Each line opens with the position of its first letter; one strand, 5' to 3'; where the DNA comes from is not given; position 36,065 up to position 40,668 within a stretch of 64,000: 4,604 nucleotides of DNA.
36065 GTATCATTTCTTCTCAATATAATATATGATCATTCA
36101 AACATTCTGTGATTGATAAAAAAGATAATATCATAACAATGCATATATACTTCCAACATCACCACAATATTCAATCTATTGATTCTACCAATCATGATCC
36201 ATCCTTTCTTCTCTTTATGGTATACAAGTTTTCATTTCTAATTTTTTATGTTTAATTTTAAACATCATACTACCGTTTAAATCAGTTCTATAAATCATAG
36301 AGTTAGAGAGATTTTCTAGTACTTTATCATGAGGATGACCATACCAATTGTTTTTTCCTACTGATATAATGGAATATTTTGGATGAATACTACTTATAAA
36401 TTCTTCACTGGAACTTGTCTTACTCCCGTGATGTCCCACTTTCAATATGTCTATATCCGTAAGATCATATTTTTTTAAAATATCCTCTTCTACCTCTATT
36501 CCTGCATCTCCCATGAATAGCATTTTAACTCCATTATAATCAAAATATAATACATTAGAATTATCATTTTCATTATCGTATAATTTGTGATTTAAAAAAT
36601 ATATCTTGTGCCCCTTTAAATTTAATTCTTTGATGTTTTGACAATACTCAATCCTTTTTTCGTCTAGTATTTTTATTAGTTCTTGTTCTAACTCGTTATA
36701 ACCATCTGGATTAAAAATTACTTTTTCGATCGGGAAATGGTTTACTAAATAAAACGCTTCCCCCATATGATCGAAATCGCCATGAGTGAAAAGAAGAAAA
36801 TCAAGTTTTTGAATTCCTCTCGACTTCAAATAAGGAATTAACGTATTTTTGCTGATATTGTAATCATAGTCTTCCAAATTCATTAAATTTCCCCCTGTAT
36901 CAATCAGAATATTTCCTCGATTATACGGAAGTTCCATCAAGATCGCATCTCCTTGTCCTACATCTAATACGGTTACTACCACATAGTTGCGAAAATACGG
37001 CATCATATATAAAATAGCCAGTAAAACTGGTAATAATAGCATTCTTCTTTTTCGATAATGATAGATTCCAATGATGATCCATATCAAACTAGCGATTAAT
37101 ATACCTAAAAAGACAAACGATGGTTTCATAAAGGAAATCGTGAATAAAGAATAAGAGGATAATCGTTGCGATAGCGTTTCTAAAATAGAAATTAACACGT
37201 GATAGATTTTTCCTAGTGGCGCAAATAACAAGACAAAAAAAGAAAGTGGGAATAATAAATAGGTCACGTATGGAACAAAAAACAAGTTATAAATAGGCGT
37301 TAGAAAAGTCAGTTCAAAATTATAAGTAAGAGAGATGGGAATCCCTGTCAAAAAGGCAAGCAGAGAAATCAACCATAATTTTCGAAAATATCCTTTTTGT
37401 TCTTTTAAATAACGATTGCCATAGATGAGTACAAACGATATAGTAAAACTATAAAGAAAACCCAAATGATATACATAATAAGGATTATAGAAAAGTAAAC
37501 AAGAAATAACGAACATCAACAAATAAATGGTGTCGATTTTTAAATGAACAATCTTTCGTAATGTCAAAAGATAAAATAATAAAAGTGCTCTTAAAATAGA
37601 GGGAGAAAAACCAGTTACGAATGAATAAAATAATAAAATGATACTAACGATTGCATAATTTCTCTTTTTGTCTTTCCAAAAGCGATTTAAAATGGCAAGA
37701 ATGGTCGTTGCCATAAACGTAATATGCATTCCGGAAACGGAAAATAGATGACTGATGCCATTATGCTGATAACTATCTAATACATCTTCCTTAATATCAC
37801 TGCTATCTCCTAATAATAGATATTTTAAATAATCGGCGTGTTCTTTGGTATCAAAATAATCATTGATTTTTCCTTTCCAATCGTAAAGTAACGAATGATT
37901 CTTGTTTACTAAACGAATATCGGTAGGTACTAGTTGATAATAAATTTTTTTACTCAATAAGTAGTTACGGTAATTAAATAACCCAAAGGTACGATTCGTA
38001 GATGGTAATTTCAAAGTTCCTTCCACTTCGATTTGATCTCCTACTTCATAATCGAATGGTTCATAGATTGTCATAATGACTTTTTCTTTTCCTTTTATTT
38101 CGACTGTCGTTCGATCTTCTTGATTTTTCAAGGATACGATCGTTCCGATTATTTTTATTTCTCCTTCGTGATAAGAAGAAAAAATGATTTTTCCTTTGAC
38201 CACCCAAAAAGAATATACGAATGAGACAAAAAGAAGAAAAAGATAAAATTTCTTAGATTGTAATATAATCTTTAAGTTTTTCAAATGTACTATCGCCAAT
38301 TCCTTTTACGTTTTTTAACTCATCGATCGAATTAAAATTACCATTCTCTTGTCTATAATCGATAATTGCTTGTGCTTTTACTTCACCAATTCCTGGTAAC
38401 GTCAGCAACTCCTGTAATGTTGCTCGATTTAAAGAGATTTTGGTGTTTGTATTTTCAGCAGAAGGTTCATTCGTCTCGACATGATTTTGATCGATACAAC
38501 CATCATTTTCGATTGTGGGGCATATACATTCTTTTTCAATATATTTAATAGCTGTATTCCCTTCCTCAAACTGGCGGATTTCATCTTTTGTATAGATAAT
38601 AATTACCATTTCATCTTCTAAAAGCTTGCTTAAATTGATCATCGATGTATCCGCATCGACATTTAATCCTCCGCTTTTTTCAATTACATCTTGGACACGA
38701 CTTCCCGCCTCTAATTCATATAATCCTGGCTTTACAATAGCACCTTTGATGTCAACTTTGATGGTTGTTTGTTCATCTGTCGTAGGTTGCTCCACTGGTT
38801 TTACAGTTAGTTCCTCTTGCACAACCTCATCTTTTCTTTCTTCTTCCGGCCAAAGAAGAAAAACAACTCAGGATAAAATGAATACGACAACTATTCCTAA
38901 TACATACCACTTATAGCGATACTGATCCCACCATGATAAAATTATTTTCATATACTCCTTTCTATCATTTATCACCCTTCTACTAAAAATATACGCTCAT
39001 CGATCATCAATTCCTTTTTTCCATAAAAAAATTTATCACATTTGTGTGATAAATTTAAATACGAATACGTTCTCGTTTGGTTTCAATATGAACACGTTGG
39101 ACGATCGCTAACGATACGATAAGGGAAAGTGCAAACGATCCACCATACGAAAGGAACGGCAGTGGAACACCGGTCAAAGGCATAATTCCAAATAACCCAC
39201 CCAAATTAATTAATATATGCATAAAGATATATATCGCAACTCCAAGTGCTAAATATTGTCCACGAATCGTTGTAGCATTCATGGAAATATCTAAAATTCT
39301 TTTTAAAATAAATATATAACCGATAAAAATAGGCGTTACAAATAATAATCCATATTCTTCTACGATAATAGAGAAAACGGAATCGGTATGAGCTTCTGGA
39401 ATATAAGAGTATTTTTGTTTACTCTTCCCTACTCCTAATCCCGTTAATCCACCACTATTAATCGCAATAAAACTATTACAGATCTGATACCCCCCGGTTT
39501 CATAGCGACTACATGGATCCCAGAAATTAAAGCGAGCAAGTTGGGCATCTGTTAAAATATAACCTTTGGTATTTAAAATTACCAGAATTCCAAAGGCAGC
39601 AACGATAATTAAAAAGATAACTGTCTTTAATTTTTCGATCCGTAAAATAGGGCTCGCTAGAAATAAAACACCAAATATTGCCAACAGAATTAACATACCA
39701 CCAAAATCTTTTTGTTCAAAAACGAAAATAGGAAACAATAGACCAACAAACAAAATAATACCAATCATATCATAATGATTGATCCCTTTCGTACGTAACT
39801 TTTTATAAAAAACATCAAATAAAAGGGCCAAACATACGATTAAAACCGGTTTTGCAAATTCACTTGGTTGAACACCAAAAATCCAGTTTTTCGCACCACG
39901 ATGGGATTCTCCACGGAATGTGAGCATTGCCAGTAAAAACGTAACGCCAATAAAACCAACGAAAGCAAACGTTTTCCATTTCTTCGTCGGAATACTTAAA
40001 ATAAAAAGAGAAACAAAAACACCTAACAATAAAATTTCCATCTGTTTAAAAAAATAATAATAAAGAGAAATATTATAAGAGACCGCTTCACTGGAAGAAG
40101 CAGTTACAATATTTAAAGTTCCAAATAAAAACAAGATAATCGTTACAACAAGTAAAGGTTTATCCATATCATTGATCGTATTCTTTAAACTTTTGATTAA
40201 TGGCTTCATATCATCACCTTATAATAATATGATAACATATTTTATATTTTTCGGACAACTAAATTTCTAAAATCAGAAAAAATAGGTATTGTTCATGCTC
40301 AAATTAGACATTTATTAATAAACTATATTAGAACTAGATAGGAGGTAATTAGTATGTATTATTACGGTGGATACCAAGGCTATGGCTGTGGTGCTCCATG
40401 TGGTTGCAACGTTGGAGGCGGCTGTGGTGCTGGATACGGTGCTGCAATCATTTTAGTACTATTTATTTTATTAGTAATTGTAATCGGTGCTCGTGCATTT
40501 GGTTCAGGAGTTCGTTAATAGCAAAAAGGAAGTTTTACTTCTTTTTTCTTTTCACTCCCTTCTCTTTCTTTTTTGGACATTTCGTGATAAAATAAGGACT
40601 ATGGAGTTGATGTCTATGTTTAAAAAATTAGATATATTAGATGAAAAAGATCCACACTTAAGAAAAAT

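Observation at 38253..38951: ComEA is split from its own membrane anchor by a single in-frame TGA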

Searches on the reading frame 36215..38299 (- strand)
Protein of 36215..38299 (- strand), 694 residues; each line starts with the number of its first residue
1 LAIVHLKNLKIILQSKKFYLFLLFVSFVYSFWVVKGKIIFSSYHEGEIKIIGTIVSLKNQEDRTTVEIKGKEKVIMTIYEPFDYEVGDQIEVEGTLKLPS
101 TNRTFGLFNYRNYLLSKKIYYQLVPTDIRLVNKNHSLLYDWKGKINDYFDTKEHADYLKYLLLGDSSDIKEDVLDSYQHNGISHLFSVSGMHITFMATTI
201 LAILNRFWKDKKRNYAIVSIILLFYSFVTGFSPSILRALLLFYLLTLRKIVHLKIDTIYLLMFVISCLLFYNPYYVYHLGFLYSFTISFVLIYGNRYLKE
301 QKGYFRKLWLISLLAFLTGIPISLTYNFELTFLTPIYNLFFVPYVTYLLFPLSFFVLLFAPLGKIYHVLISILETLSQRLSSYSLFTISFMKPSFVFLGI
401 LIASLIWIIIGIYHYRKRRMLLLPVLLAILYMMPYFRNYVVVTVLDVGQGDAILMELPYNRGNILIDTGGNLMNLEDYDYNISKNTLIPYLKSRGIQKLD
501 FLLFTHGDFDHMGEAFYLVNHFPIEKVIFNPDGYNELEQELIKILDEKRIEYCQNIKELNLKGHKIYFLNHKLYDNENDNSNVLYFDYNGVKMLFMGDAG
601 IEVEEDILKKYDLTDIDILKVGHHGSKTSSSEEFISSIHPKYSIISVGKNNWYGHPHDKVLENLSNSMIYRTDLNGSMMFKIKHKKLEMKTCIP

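Call 7: search_protein_families(library=pfam, proteins=[window:36215-38299:-], max_evalue=0.01)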
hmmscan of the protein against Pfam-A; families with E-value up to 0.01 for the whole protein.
window:36215-38299:- (694 aa): 5 families
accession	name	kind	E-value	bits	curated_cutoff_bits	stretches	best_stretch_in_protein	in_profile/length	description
PF03772.21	Competence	-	2.7e-44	152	23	1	161-411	1-266/270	Competence protein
PF00753.33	Lactamase_B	-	3.4e-19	70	22.7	1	446-648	2-195/196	Metallo-beta-lactamase superfamily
PF13567.11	DUF4131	-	1.1e-11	45.1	31.6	1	21-129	36-163/165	Domain of unknown function (DUF4131)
PF13483.12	Lactamase_B_3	-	0.0014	19.1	24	1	490-636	34-146/160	Beta-lactamase superfamily domain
PF12706.13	Lactamase_B_2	-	0.0014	18.7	27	1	463-622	2-165/200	Beta-lactamase superfamily domain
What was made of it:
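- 36215..38299 (-): comEC (DUF4131 + Competence + metallo-beta-lactamase domains), intact, immediately downstream. The start is either TTG 38299 (overlapping comEA by 47 nt) or GTG 38203. Pfam (call 7).
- On ComEA, Gram-positive membrane-anchored type: comEC (Competence + Lactamase_B + DUF4131) lies at 36215-38299, directly downstream (call 7).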

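Call 36: find_encoding_contigs(protein=window:36215-38203:-, flank=6000, max_places=10)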
Protein window:36215-38203:- (662 aa): no gene with exactly this product is on record in the collection.
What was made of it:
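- Tried and rejected: An exact look-up of the window's ComEC (662 aa) found nothing on record (call 36).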

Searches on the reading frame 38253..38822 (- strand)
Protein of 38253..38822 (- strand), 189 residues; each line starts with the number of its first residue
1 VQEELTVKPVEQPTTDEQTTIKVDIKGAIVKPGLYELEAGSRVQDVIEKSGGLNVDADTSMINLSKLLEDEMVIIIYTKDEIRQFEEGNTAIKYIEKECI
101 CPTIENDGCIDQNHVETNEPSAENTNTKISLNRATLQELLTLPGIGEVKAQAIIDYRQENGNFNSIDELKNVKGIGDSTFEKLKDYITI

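Call 12: find_encoding_contigs(protein=window:38253-38822:-, flank=3000, max_places=10)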
Protein window:38253-38822:- (189 aa): 1 contig read that carries it; 1 place shown.
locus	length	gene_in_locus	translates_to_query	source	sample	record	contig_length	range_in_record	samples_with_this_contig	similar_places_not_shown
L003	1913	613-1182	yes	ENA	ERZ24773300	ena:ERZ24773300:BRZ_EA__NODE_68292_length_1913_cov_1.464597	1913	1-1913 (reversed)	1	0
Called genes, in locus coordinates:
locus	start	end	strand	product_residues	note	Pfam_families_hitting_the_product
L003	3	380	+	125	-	?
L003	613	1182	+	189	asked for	PF10531:SLBB, PF22461:SLBB_2 (faint), PF12836:HHH_3, PF14520:HHH_5 (faint), PF00633:HHH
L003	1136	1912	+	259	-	?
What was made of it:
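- The only other TGA-bearing contig, L003, has 1.46x coverage (call 12) and could share reads or a sample with the window.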

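Call 15: list_cluster_members(proteins=[P0001, window:38253-38822:-, P0004])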
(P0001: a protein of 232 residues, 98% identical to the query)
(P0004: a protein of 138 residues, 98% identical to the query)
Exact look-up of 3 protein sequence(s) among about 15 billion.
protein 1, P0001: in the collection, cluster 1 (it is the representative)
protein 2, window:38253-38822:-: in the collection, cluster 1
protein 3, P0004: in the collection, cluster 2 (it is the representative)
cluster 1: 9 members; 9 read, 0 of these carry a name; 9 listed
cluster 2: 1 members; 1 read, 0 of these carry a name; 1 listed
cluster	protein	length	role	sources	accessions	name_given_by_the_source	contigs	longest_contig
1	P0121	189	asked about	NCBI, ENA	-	-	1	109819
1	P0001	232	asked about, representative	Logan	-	-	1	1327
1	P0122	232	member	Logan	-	-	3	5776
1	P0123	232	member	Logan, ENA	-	-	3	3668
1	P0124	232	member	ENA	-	-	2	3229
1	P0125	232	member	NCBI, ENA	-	-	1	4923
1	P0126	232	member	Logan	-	-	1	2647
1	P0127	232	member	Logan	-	-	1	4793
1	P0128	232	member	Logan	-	-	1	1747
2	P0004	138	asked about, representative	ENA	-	-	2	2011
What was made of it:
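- The window belongs to a contig recorded as 109.8 kb long (call 15).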

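Call 19: find_encoding_contigs(protein=P0123, flank=3000, max_places=10)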
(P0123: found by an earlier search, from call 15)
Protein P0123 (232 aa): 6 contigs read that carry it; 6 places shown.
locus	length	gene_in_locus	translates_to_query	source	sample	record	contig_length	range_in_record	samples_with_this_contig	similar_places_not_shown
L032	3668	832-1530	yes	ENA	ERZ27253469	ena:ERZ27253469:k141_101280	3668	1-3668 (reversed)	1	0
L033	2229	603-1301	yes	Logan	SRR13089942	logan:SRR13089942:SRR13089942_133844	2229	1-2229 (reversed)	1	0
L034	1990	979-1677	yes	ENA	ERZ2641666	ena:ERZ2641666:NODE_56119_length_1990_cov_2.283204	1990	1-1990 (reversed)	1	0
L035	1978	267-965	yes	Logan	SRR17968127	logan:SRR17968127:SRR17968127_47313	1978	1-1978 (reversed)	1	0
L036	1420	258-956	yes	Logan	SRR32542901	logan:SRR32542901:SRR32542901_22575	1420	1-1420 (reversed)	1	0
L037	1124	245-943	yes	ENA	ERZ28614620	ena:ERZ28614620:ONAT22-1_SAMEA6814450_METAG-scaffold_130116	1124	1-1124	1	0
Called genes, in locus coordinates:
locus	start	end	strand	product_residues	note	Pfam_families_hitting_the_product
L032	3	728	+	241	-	?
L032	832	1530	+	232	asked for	PF10531:SLBB, PF12836:HHH_3, PF14520:HHH_5 (faint), PF00633:HHH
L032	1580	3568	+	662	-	PF13567:DUF4131, PF03772:Competence, PF00753:Lactamase_B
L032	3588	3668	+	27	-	?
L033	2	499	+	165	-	?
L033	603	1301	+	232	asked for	PF10531:SLBB, PF12836:HHH_3, PF14520:HHH_5 (faint), PF00633:HHH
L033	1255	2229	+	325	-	?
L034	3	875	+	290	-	?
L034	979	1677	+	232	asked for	PF10531:SLBB, PF12836:HHH_3, PF14520:HHH_5 (faint), PF00633:HHH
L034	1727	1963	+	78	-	-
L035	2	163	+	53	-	?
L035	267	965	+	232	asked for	PF10531:SLBB, PF12836:HHH_3, PF14520:HHH_5 (faint), PF00633:HHH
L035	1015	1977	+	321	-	?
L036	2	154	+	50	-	?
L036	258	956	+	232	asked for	PF10531:SLBB, PF12836:HHH_3, PF14520:HHH_5 (faint), PF00633:HHH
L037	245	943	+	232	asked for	PF10531:SLBB, PF12836:HHH_3, PF14520:HHH_5 (faint), PF00633:HHH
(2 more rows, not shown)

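Call 20: find_encoding_contigs(protein=P0125, flank=3000, max_places=10)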
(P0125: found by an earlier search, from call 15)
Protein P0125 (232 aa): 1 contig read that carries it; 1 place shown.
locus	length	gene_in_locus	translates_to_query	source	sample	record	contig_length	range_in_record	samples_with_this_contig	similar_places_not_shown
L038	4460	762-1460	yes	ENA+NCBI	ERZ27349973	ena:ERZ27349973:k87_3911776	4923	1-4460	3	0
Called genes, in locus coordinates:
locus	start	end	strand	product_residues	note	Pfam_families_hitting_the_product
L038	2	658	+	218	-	?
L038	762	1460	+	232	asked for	PF10531:SLBB, PF12836:HHH_3, PF14520:HHH_5 (faint), PF00633:HHH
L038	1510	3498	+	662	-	PF13567:DUF4131, PF03772:Competence, PF00753:Lactamase_B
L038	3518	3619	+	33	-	-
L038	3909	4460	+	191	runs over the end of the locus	-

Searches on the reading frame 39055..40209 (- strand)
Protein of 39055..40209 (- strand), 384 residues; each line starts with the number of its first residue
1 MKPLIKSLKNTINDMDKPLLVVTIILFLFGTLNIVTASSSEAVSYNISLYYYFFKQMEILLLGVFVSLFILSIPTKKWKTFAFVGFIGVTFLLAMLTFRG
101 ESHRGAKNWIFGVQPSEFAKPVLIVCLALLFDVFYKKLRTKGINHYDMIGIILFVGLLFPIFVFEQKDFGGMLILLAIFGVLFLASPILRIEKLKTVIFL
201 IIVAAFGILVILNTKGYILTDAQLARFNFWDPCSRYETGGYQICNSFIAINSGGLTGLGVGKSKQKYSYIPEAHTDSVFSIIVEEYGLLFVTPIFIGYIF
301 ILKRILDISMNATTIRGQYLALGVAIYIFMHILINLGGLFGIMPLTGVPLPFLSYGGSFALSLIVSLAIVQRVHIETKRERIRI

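Call 7: search_protein_families(library=pfam, proteins=[window:39055-40209:-], max_evalue=0.01)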
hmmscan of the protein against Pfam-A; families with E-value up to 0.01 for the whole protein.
window:39055-40209:- (384 aa): 1 family
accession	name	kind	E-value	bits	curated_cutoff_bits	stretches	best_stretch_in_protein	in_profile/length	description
PF01098.24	FTSW_RODA_SPOVE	-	2.1e-69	234.6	26.4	1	20-378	5-355/356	Cell cycle protein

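Call 37: find_encoding_contigs(protein=window:39055-40209:-, flank=6000, max_places=10)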
Protein window:39055-40209:- (384 aa): 7 contigs read that carry it; 6 places shown.
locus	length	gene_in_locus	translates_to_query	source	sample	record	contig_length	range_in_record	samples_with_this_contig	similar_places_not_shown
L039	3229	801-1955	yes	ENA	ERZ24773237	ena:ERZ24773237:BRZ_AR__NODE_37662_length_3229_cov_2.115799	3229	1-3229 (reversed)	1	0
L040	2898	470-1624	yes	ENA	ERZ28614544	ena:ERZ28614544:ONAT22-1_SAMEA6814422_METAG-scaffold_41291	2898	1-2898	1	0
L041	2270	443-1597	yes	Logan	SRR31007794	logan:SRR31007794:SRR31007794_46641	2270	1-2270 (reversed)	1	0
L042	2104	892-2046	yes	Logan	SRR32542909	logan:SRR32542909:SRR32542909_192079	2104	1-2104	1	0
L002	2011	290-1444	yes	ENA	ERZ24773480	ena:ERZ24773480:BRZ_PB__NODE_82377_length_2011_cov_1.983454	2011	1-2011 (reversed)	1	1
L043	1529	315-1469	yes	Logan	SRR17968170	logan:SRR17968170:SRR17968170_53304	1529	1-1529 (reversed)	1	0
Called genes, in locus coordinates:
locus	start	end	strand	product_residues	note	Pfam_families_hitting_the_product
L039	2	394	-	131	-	?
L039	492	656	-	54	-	-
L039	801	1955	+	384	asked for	PF01098:FTSW_RODA_SPOVE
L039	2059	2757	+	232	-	PF10531:SLBB, PF12836:HHH_3, PF14520:HHH_5 (faint), PF00633:HHH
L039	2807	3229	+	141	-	?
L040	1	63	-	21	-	?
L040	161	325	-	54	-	-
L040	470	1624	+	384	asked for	PF01098:FTSW_RODA_SPOVE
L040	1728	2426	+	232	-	PF10531:SLBB, PF12836:HHH_3, PF14520:HHH_5 (faint), PF00633:HHH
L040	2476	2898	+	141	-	?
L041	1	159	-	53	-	?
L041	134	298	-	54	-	-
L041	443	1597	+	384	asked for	PF01098:FTSW_RODA_SPOVE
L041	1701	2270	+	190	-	?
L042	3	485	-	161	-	?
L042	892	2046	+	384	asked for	PF01098:FTSW_RODA_SPOVE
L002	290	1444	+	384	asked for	PF01098:FTSW_RODA_SPOVE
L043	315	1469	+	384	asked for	PF01098:FTSW_RODA_SPOVE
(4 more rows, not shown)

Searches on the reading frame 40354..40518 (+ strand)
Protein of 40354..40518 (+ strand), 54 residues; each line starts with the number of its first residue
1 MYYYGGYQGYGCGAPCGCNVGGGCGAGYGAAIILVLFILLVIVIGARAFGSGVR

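Call 44: search_protein_families(library=ncbifam, proteins=[window:40354-40518:+], max_evalue=0.001)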
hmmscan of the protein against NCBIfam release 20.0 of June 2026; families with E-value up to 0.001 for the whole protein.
window:40354-40518:+ (54 aa): 1 family
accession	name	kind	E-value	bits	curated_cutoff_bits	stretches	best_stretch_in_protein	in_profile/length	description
TIGR01732.1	tiny_TM_bacill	subfamily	0.00031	20.4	21.35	1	24-43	1-21/26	YjcZ family sporulation protein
